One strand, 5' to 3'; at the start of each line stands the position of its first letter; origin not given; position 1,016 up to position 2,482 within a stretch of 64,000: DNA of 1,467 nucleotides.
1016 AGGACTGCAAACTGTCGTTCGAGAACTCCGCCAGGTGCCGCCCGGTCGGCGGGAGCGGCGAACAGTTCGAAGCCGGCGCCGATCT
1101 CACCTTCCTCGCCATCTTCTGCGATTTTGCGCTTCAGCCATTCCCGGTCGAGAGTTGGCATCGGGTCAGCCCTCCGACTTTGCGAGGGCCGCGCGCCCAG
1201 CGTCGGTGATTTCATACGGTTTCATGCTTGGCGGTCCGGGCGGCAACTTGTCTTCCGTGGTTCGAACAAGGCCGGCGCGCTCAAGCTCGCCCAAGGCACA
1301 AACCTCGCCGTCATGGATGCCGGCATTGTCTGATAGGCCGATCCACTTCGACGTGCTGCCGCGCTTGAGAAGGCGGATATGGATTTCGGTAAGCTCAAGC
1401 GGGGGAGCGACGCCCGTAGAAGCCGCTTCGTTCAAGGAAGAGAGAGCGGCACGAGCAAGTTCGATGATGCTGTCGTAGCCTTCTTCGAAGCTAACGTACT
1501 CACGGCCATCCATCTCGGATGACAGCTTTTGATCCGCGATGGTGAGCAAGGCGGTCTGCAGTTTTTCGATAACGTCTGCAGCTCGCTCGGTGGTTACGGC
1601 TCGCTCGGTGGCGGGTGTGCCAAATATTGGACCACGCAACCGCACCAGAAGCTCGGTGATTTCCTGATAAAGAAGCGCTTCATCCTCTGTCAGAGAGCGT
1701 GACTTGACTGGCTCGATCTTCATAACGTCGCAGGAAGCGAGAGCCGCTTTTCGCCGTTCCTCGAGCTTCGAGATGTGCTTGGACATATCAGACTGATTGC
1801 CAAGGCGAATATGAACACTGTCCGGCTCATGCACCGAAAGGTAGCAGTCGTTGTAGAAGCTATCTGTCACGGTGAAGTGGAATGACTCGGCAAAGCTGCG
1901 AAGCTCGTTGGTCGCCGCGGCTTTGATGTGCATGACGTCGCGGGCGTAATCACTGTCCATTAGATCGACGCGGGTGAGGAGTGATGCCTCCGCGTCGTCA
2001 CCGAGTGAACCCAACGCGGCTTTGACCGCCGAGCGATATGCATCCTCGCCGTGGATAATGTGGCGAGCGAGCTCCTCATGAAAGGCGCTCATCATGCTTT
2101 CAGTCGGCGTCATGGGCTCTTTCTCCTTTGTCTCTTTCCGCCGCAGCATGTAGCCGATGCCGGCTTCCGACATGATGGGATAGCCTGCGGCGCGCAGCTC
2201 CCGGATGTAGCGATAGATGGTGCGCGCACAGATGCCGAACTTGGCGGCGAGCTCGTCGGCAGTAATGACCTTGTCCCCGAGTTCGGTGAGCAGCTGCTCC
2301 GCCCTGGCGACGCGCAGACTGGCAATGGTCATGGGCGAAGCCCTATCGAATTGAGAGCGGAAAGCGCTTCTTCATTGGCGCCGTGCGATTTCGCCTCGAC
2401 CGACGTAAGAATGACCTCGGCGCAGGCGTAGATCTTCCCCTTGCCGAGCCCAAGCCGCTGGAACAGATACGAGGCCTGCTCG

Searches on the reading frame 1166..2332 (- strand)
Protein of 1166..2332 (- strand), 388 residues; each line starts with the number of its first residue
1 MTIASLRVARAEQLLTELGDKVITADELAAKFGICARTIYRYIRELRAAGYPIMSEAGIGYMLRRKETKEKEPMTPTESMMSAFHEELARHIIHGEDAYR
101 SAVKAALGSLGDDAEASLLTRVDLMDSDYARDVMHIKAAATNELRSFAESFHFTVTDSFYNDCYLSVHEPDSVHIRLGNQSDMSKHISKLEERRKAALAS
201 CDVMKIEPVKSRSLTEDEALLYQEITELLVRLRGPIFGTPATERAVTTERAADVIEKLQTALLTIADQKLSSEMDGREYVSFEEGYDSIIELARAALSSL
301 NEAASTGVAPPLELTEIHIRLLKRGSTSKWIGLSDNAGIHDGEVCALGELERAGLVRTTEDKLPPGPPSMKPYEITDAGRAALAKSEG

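Call 74: search_protein_families(library=pfam, proteins=[window:1166-2332:-], max_evalue=0.00001)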
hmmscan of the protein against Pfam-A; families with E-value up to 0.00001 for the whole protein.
window:1166-2332:- (388 aa): 1 family
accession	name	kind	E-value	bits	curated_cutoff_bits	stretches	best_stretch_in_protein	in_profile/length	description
PF08279.18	HTH_11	-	2.3e-12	47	25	1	10-61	1-54/55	HTH domain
